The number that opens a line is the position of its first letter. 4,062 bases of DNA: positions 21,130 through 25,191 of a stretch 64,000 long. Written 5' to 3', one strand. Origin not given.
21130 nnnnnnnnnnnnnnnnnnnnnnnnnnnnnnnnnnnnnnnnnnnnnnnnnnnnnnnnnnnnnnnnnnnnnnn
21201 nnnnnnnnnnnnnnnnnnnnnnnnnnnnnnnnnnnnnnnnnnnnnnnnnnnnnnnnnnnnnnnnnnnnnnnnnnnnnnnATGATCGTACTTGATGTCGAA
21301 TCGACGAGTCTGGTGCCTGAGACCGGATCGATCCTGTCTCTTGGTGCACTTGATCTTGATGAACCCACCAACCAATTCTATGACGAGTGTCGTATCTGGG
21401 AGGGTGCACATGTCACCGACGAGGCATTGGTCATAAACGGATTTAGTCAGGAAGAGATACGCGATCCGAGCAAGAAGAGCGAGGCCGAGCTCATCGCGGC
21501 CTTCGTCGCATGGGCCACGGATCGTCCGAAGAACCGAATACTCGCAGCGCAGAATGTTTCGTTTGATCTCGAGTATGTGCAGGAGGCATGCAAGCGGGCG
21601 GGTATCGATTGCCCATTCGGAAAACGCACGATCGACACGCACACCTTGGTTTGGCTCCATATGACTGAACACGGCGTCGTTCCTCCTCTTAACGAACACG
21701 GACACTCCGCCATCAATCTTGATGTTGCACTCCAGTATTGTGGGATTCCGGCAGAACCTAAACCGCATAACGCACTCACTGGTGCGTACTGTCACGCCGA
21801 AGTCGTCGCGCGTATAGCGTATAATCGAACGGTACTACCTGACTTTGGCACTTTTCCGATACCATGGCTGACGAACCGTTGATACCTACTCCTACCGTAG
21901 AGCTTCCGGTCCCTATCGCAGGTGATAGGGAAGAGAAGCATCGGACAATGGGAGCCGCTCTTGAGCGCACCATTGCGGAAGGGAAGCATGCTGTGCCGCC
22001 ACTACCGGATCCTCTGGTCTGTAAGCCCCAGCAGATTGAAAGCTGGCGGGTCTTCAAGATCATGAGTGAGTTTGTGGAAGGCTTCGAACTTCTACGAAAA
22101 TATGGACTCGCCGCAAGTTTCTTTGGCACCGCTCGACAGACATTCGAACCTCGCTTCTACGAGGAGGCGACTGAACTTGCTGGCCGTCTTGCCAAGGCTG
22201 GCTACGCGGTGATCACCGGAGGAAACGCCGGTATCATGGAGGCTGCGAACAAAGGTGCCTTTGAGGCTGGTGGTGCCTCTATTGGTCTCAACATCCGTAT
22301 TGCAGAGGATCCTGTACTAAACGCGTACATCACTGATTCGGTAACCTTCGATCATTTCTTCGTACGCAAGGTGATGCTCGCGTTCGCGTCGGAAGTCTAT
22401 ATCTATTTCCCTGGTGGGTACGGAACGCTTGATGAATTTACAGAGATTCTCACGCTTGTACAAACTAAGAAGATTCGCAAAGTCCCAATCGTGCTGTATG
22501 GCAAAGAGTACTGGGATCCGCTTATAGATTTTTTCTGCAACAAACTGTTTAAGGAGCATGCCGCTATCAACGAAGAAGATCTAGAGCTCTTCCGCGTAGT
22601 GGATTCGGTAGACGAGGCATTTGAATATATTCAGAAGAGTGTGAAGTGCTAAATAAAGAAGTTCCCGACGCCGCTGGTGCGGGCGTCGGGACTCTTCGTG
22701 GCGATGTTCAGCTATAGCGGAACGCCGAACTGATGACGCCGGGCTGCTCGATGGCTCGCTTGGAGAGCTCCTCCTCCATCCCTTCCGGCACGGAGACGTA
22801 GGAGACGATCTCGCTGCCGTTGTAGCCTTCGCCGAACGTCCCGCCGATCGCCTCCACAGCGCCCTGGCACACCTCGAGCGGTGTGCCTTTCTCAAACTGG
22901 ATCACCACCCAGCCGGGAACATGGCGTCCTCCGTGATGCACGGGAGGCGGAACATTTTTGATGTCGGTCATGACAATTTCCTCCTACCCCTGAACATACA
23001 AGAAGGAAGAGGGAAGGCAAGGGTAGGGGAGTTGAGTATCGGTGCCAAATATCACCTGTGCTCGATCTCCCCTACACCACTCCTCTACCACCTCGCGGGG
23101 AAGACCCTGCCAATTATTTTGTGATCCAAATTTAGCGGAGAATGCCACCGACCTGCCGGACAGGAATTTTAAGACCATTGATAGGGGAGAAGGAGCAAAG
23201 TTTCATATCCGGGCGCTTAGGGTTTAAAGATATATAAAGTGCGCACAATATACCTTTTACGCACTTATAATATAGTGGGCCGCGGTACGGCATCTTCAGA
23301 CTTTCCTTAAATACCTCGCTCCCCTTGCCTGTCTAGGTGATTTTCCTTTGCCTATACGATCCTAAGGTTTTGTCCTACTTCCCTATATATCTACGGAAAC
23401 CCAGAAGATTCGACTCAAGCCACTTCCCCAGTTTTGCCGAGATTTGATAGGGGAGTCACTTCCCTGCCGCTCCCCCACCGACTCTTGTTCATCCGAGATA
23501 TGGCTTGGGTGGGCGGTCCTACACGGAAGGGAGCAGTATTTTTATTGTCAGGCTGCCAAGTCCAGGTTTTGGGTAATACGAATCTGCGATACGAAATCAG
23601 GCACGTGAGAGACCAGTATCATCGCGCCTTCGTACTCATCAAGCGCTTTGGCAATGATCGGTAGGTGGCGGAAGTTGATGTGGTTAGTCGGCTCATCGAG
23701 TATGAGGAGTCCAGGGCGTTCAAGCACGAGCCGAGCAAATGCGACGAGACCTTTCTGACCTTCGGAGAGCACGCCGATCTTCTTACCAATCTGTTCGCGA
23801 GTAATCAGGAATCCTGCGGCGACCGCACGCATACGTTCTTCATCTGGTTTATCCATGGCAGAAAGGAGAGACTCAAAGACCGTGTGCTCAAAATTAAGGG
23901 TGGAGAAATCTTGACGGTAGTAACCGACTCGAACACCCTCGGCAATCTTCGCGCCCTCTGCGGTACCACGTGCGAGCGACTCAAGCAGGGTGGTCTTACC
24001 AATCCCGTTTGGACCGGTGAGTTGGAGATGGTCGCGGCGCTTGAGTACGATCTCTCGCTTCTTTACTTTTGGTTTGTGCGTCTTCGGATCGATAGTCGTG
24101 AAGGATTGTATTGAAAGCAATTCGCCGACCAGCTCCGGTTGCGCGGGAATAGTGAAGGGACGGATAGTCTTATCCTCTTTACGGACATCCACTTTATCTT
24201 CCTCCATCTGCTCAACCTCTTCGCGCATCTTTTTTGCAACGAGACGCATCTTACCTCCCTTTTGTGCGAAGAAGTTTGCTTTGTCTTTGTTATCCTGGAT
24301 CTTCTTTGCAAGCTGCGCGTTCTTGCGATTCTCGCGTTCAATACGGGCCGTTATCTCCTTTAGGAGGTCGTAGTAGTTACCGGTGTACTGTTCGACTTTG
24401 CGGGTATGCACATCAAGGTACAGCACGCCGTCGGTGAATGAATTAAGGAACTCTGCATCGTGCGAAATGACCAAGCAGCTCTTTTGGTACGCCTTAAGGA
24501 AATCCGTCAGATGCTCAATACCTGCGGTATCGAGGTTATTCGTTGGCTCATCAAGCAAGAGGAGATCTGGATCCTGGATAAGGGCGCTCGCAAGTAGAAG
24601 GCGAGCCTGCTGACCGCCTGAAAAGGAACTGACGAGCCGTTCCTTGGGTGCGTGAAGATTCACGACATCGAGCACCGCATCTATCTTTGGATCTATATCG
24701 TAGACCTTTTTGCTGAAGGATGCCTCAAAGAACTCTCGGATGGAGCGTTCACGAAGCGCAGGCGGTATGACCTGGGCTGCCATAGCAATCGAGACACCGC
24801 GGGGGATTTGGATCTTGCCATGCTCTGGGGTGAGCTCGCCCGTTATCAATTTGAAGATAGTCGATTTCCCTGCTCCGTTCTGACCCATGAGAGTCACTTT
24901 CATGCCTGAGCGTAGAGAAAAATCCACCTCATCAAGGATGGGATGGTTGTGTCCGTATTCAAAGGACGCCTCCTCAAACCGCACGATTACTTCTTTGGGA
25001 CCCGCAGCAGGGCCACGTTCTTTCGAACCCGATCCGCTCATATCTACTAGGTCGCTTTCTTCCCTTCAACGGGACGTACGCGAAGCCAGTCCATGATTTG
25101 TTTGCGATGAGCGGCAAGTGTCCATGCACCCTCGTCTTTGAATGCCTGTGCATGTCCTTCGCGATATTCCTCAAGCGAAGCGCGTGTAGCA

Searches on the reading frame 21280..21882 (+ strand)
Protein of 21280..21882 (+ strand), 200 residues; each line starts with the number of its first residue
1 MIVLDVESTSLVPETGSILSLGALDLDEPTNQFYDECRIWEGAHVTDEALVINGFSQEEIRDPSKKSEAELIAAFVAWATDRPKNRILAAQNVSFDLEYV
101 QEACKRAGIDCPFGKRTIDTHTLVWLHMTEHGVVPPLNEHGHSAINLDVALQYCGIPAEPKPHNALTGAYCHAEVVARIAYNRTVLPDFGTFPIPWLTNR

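Call 12: search_protein_families(library=pfam, proteins=[window:21280-21882:+], max_evalue=0.1)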
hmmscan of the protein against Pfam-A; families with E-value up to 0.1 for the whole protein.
window:21280-21882:+ (200 aa): 2 families
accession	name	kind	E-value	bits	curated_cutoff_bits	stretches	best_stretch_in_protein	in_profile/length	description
PF00929.31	RNase_T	-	3.5e-09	37.8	24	1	2-166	1-154/164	Exonuclease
PF16473.11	Rv2179c-like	-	8.6e-05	22.7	27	1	4-177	5-174/177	3'-5' exoribonuclease Rv2179c-like domain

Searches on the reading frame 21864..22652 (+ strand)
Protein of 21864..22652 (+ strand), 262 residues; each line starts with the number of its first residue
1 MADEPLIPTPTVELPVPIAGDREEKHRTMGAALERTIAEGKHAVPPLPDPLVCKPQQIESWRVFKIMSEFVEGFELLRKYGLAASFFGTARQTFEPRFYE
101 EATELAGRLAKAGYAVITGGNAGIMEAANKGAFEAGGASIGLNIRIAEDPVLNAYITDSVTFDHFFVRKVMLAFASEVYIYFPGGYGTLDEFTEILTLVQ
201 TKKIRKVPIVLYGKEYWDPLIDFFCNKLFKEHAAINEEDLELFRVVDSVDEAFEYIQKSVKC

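Call 12: search_protein_families(library=pfam, proteins=[window:21864-22652:+], max_evalue=0.1)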
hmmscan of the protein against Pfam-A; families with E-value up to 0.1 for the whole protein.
window:21864-22652:+ (262 aa): 3 families
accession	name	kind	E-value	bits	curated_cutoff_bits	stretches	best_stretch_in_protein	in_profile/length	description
PF03641.19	Lysine_decarbox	-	2.3e-30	105.9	27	1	125-255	1-130/131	Possible lysine decarboxylase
PF18306.6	LDcluster4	-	9.4e-17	61.5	26.3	1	88-194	8-112/151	SLOG cluster4 family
PF02481.21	DNA_processg_A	-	0.019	14.6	29.6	1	100-141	61-102/212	DNA recombination-mediator protein A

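Call 31: find_related_loci(query=window:21864-22652:+, collection=metagenome_contigs, flank=2500)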
Query window:21864-22652:+ (262 aa) in metagenome_contigs; peptide patterns used: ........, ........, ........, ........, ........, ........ (x = any residue, [..] = any of these).
600 stretches matched a pattern (row limit reached: there are more); 529 encode a relative of the query (tblastn E <= 1e-3); the best 80 are kept; 80 distinct loci.
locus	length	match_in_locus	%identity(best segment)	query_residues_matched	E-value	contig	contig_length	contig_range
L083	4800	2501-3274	79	4-262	1e-137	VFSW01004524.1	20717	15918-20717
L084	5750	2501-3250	76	1-262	5e-135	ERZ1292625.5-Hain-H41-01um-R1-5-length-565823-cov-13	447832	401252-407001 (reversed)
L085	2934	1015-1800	74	1-262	7e-137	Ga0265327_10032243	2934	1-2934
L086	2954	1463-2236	74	4-262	3e-133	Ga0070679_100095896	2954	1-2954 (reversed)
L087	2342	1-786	67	1-262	1e-131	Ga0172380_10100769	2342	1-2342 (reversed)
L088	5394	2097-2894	67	1-262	5e-121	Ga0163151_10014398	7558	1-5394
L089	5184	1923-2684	67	1-262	6e-120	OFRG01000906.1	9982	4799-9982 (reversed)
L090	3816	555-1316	66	1-262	5e-119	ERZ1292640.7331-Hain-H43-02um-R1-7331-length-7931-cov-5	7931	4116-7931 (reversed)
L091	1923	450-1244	68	3-262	2e-125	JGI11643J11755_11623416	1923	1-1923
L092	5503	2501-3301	65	4-262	5e-117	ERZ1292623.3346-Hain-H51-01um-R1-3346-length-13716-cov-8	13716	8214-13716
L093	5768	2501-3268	68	4-262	7e-117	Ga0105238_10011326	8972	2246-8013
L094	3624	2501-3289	65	1-262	5e-116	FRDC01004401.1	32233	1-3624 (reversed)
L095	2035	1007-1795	64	1-262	6e-122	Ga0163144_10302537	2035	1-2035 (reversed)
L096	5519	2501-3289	68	1-262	5e-115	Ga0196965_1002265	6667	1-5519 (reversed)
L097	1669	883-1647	66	4-262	4e-123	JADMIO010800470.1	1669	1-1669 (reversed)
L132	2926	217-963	60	9-262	5e-103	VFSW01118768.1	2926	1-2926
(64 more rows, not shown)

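Call 68: search_protein_families(library=ncbifam, proteins=[L132:1817-2773:-], max_evalue=0.00001)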
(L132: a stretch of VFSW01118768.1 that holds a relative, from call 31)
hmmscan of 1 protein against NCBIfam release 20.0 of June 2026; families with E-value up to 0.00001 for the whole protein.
L132:1817-2773:- (318 aa): 11 families
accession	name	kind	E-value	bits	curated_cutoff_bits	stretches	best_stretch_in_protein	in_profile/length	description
TIGR02224.1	recomb_XerC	equivalog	2.2e-69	234.1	335.15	1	14-314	3-291/295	tyrosine recombinase XerC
NF001399.0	PRK00283.1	subfamily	4.9e-69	232.8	279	1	6-314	4-297/300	tyrosine recombinase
TIGR02225.1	recomb_XerD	equivalog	6.5e-69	232.5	329.6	1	14-314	3-288/290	site-specific tyrosine recombinase XerD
NF040815.2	recomb_XerA_Arch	equivalog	1.4e-55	188.8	220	1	14-308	3-262/263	site-specific tyrosine recombinase/integron integrase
NF002331.0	PRK01287.1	subfamily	2.9e-54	184.4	371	1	3-316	22-328/365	site-specific tyrosine recombinase XerC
NF003462.0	PRK05084.1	equivalog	1.3e-31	109.6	267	1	147-312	196-356/360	tyrosine recombinase XerS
TIGR02249.1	integrase_gron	subfamily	2.2e-28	99.5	265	1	225-307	225-307/315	integron integrase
NF011946.0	PRK15417.1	equivalog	1e-17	64.3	435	1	238-302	253-317/337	integron integrase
NF007371.0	PRK09871.1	subfamily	2.4e-12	46.8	222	1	140-311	20-185/198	tyrosine-type DNA invertase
NF007370.0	PRK09870.1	subfamily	3.1e-12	46.6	221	1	120-311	7-190/200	tyrosine-type DNA invertase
NF040693.1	recomb_GmtY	equivalog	6.8e-08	32.2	340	1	209-307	336-439/441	gamma-mobile-trio recombinase GmtY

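Call 69: search_solved_structures(query=L132:1817-2773:-, max_evalue=1e-10)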
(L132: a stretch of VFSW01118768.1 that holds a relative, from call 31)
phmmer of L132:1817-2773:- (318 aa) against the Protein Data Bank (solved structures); distinct sequences matched with E-value up to 1e-10: 7.
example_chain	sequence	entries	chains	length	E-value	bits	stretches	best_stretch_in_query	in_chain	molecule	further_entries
1a0p_A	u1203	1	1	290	1.1e-37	133.1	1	9-310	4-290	SITE-SPECIFIC RECOMBINASE XERD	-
5dcf_A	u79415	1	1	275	7.5e-36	127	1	130-317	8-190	Tyrosine recombinase XerD,DNA translocase FtsK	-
4a8e_A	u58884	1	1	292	1e-26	97.1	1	82-311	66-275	PROBABLE TYROSINE RECOMBINASE XERC-LIKE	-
5hxy_A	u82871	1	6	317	1.3e-22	83.6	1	13-311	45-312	Tyrosine recombinase XerA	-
9i5v_14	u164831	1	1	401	2.9e-22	82.4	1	13-314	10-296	Ribosome-associated translation inhibitor RaiA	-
2a3v_A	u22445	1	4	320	8.2e-17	64.6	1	238-303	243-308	site-specific recombinase IntI4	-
5jjv_A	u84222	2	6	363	2.1e-14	56.7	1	126-308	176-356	Tyrosine recombinase XerH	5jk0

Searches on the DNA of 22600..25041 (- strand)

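Call 11: search_rna_families(source=window, start=22600, end=23650, threshold=evalue, max_evalue=10)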
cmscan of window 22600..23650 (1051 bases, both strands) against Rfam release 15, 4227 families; matches with E-value up to 10: 7.
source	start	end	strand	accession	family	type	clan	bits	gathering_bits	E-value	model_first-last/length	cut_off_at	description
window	23011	23087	+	RF00942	mir-1224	Gene; miRNA;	-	18.2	105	3.3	1-86/86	no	mir-1224 microRNA precursor family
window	23002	23091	-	RF04083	MIR528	Gene; miRNA;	-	17.6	62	1.4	1-89/89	no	MIR528 microRNA precursor family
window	23010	23088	-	RF00912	mir-877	Gene; miRNA;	-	17.6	47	2.3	1-86/86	no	mir-877 microRNA precursor family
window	23016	23097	+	RF01918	mir-1249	Gene; miRNA;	-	17.1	83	1.7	1-75/75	no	mir-1249 microRNA precursor family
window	23057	23124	-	RF02652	StyR-3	Gene; sRNA;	-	13.9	59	9.3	1-144/144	no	Salmonella enterica Typhi npcRNA 3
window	23595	23641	-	RF01123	sR35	Gene; snRNA; snoRNA; CD-box;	-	12.3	60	3.8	6-57/57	no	Small nucleolar RNA sR35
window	22698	22749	+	RF01134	sR30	Gene; snRNA; snoRNA; CD-box;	-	11.1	38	6.8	1-57/57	no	Small nucleolar RNA sR30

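Call 62: search_rna_families(sources=[L003, L083, L084, L085, L086, L147, L155, L156, L144], threshold=gathering)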
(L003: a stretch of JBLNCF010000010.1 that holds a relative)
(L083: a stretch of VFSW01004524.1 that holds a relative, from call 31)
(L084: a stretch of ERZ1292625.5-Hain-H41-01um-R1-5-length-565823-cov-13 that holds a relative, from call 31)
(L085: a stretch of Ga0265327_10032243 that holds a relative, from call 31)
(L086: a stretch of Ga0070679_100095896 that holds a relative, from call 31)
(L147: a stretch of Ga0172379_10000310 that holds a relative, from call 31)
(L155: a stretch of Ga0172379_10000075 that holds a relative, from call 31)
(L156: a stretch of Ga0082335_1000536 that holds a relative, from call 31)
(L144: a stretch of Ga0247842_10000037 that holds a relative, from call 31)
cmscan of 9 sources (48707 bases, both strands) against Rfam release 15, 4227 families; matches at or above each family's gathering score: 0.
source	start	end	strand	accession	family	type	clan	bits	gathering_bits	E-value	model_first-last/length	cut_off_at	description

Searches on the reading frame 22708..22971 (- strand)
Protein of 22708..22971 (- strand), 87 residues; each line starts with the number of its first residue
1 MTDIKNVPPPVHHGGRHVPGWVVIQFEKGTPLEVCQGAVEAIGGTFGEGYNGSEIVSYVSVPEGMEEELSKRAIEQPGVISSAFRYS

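Call 12: search_protein_families(library=pfam, proteins=[window:22708-22971:-], max_evalue=0.1)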
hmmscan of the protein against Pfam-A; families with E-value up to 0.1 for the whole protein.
window:22708-22971:- (87 aa): 0 families

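Call 15: find_homologous_proteins(query=window:22708-22971:-, max_evalue=0.01)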
Query window:22708-22971:- (87 aa): 1 proteins with E <= 0.01 among 1 candidates.
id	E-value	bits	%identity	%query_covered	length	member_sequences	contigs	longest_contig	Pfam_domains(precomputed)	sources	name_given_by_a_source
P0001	6.1e-52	191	100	100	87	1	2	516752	-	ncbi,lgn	-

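Call 16: find_encoding_contigs(protein=P0001, flank=6000, max_places=6)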
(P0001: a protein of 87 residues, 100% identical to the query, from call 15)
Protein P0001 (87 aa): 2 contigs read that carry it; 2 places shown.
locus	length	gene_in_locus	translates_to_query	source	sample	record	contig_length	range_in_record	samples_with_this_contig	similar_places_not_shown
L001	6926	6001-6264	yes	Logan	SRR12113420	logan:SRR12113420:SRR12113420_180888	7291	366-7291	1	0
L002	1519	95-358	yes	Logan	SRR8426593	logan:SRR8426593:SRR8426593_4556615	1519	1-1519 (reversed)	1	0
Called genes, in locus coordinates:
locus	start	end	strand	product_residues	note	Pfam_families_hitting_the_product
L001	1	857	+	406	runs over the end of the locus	?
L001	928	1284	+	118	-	PF01381:HTH_3 (weak)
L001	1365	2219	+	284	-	-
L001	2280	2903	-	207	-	-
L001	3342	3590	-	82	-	-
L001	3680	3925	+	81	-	-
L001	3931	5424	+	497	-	PF03193:RsgA_GTPase (faint), PF13555:AAA_29 (faint), PF20720:nSTAND3 (faint), PF00005:ABC_tran, PF02463:SMC_N (faint), PF13191:AAA_16 (faint), PF13304:AAA_21 (weak), PF00005:ABC_tran, +2 more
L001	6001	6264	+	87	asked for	-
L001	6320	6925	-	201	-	?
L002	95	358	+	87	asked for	-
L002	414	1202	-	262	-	PF18306:LDcluster4, PF03641:Lysine_decarbox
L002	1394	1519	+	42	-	?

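Call 76: search_protein_representatives(protein=window:22708-22971:-)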
Query: 87 residues. Proteins with E-value up to 0.001 (for the whole library): 3; up to 1e-10: 1; up to 1e-30: 1. The best 3 are listed.
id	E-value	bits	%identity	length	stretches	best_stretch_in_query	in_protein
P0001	1.9e-52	191.1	100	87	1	1-87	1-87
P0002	4.7e-08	49.2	41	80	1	17-87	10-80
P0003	9.4e-06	41.9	37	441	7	14-53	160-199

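Call 78: search_protein_families(library=pfam, proteins=[P0002, P0003, P0001], max_evalue=1)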
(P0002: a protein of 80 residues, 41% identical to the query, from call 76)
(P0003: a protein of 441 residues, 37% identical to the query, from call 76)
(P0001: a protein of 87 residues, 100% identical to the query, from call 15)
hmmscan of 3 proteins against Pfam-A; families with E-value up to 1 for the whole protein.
P0002 (80 aa): 0 families

P0003 (441 aa): 4 families
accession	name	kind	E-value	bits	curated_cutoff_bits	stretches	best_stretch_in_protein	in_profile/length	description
PF23657.1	DUF7151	-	1.6e-37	127.7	27.2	7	27-48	4-25/46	Domain of unknown function (DUF7151)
PF01391.23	Collagen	-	2.9e-14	53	27.2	5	122-149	16-43/60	Collagen triple helix repeat (20 copies)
PF07747.17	MTH865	-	0.058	13.6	25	0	267-289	26-48/70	MTH865-like family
PF12276.13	DUF3617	-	0.17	13.2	24.5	0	272-315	35-79/106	Protein of unknown function (DUF3617)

P0001 (87 aa): 1 family
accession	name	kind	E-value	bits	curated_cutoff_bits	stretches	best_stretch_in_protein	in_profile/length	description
PF22148.1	Fervidolysin_NPro-like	-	0.21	12.5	21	1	13-79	11-75/81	Fervidolysin N-terminal prodomain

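Call 79: find_encoding_contigs(protein=P0002, flank=3000, max_places=6)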
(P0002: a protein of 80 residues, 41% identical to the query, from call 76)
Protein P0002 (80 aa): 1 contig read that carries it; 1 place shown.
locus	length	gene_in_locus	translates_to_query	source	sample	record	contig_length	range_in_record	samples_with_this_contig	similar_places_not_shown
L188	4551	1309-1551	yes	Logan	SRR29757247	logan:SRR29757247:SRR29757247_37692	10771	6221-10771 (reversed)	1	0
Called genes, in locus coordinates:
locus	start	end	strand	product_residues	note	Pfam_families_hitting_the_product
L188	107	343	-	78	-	-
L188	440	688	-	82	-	-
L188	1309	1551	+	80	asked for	-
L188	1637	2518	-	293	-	PF18306:LDcluster4, PF03641:Lysine_decarbox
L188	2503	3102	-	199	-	PF00929:RNase_T, PF16473:Rv2179c-like (faint)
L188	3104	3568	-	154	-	-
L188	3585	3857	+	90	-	PF01016:Ribosomal_L27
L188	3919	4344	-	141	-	PF01281:Ribosomal_L9_N, PF03948:Ribosomal_L9_C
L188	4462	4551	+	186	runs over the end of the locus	-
